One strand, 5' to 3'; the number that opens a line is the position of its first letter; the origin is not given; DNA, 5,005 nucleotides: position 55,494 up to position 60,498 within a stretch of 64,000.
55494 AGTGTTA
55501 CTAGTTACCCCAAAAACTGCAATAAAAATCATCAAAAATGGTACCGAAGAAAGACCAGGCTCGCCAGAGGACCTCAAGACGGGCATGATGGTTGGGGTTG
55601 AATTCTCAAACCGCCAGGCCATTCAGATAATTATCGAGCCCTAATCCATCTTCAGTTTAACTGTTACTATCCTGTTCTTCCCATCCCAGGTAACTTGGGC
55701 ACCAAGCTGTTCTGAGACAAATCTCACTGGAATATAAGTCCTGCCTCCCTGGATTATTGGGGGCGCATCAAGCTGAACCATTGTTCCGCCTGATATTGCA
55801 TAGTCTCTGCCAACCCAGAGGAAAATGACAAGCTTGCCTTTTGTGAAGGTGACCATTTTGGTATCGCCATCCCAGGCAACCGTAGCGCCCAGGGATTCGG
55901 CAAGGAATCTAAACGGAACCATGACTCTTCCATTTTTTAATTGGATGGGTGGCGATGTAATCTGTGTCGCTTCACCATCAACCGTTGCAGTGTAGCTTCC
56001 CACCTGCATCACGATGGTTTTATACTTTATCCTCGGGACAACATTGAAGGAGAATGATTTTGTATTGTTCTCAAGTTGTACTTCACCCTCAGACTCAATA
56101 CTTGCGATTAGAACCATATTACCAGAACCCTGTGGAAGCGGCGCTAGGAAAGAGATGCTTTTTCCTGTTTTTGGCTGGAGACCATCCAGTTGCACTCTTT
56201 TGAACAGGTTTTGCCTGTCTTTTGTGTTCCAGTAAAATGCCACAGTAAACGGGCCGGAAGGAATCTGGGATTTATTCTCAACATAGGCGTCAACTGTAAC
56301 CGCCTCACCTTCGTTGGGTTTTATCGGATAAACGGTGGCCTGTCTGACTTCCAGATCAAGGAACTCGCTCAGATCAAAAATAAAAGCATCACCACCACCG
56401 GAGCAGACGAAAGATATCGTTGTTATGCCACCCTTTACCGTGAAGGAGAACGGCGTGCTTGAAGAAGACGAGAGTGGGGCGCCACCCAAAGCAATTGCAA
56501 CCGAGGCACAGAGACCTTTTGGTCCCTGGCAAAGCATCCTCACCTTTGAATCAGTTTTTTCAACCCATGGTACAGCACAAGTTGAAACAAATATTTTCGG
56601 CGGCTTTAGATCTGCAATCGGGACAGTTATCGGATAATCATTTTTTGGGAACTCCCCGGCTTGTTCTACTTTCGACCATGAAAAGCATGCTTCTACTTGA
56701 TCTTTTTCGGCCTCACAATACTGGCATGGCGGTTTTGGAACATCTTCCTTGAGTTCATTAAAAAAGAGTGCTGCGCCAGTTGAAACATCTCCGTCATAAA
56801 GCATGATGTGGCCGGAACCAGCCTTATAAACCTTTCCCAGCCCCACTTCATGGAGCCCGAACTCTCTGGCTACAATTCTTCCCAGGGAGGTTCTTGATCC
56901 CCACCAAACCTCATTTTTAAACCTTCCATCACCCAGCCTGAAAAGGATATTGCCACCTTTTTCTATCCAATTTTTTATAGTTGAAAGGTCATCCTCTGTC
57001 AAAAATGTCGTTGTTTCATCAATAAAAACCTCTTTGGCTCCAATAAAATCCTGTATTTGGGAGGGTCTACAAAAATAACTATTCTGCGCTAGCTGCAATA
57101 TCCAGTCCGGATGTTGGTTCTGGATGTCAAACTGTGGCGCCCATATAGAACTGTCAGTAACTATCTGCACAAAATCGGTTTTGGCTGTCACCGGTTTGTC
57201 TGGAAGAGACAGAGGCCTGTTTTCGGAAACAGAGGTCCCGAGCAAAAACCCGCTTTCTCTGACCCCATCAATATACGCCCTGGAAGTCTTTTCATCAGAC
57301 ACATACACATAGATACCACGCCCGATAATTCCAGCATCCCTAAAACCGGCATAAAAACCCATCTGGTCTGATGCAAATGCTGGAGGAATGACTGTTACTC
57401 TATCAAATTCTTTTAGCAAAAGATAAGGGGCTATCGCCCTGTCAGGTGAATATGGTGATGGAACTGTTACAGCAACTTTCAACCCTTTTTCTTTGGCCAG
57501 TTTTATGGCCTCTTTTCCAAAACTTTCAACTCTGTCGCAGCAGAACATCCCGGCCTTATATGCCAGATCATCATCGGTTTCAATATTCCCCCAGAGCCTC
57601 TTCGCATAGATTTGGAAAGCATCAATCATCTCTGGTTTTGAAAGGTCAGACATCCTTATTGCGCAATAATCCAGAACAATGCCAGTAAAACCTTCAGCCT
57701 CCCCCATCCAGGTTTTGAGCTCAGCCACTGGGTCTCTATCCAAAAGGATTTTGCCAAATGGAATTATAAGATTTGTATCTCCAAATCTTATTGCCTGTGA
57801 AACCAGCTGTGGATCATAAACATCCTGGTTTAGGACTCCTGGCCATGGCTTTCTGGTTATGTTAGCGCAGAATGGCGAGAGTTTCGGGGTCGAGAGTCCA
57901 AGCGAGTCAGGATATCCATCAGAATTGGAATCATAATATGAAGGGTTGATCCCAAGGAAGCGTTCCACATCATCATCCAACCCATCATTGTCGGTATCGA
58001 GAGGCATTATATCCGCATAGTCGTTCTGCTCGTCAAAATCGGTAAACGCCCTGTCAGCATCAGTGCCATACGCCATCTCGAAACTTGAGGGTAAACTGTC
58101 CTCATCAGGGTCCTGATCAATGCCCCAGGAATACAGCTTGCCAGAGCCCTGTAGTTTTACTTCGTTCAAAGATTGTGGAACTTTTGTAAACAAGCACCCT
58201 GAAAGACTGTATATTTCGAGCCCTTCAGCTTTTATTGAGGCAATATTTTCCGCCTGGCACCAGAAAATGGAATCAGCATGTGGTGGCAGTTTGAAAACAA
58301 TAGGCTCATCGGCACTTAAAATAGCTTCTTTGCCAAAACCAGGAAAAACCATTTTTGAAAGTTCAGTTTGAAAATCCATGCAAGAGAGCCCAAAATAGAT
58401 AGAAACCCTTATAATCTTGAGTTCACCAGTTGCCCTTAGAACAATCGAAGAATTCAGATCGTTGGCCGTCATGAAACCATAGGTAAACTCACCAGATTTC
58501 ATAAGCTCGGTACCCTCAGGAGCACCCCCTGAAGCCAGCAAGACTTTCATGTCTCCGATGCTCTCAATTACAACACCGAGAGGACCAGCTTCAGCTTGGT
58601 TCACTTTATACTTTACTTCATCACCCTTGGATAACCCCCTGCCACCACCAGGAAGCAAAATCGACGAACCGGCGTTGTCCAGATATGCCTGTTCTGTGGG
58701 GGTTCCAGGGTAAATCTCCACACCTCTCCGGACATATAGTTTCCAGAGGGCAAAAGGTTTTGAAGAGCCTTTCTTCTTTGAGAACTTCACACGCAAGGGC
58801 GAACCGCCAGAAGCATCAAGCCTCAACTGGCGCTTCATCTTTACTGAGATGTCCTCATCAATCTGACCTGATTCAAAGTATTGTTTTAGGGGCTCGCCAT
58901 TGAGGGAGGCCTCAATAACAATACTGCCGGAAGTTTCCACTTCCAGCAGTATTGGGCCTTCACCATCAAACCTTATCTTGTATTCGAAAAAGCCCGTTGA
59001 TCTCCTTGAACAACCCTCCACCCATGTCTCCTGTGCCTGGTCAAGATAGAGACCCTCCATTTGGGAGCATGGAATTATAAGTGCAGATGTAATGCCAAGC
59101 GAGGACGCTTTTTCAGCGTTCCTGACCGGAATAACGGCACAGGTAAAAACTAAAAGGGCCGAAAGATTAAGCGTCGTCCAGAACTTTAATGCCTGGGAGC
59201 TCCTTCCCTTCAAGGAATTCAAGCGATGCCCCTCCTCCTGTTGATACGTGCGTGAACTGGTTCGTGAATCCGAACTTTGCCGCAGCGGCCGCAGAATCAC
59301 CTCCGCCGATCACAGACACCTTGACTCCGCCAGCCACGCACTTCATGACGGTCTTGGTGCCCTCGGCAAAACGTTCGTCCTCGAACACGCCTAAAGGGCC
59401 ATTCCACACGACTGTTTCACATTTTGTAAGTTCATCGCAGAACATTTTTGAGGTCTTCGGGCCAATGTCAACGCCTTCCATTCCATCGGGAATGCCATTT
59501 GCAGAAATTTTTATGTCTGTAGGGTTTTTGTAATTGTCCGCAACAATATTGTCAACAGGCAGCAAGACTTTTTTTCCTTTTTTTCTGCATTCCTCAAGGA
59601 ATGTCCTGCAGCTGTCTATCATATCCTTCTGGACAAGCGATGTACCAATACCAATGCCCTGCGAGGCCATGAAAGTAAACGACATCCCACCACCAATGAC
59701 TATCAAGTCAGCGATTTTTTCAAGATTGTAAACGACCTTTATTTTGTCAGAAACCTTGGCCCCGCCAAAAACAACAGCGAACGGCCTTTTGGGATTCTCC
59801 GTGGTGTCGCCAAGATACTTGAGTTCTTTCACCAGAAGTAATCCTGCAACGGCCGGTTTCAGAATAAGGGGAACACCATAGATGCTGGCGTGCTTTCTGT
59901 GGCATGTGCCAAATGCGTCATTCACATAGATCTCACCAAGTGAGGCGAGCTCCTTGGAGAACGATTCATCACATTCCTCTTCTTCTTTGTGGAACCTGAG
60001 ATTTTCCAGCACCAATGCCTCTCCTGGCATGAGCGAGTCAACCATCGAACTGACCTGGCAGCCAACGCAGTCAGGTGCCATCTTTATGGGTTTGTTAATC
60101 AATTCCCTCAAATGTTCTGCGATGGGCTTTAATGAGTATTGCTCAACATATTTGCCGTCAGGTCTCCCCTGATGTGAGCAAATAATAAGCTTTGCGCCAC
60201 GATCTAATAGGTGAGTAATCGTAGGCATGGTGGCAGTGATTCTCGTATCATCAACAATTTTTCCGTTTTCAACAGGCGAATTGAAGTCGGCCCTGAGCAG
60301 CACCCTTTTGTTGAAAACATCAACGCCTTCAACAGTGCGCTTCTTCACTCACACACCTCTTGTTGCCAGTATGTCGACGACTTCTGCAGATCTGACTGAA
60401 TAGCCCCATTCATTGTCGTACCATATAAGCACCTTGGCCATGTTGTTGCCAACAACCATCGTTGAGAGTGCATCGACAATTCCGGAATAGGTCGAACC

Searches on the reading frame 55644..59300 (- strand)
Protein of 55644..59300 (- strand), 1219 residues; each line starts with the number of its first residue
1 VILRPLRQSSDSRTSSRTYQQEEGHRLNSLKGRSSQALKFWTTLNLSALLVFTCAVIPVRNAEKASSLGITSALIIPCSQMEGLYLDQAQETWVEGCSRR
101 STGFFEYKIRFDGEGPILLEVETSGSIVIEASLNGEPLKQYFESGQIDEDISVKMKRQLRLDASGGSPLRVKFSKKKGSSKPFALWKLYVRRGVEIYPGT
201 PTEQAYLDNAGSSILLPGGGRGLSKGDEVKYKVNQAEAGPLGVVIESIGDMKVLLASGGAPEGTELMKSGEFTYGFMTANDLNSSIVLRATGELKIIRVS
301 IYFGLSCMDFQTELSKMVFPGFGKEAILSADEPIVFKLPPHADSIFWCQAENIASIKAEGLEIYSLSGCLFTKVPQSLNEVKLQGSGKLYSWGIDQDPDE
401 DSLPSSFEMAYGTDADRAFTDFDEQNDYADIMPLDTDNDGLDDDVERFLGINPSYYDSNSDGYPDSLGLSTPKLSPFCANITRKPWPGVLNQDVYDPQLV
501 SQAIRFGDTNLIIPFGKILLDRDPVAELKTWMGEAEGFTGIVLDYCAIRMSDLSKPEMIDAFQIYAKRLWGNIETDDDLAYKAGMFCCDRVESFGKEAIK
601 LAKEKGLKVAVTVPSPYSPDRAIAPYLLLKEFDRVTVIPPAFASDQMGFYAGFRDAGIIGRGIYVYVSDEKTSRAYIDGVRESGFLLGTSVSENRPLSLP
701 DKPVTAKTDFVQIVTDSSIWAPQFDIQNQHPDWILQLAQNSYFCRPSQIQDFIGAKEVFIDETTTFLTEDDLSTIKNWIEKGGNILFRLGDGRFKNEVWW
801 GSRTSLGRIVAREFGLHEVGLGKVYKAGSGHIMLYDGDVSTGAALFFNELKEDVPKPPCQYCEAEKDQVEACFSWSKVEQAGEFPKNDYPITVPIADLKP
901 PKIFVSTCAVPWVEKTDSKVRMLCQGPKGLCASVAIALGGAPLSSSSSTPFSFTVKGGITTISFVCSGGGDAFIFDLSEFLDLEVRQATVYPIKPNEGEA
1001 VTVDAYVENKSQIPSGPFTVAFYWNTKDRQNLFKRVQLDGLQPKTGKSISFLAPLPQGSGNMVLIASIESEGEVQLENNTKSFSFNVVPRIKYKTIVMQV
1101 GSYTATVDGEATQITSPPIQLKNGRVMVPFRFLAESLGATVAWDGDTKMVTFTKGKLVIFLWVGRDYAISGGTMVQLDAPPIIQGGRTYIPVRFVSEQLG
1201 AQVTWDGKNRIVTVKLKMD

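Call 48: search_protein_families(library=pfam, proteins=[window:55644-59300:-], max_evalue=0.1)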
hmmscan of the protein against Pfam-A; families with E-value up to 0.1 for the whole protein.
window:55644-59300:- (1219 aa): 3 families
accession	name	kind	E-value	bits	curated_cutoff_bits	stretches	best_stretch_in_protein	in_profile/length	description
PF07833.16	Cu_amine_oxidN1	-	6.4e-36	123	24.2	1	1107-1213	2-107/108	Copper amine oxidase N-terminal domain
PF07705.17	CARDB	-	4e-08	33.8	22.7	1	982-1079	3-94/101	CARDB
PF18884.5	TSP3_bac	-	0.0072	16.6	25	0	435-450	1-16/22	Bacterial TSP3 repeat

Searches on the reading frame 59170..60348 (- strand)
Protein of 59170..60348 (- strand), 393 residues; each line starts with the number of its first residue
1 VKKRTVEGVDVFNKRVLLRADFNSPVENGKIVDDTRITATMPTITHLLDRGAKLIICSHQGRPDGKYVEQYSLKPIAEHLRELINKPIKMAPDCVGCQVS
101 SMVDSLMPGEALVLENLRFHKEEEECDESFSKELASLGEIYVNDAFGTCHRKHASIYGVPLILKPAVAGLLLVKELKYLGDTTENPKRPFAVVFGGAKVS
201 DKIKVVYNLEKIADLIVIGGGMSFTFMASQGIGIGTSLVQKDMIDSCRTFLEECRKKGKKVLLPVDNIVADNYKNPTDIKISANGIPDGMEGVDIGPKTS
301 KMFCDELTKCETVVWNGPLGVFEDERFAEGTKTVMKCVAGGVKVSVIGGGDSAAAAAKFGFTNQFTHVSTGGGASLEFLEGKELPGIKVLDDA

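Call 79: search_protein_families(library=ncbifam, proteins=[P0048], max_evalue=0.01)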
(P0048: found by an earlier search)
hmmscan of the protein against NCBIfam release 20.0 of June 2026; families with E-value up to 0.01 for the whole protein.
P0048 (1328 aa): 1 family
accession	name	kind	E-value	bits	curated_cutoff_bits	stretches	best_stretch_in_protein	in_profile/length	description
NF003508.0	PRK05170.2-6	equivalog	0.0096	15.8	286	1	1129-1244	11-118/152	YcgN family cysteine cluster protein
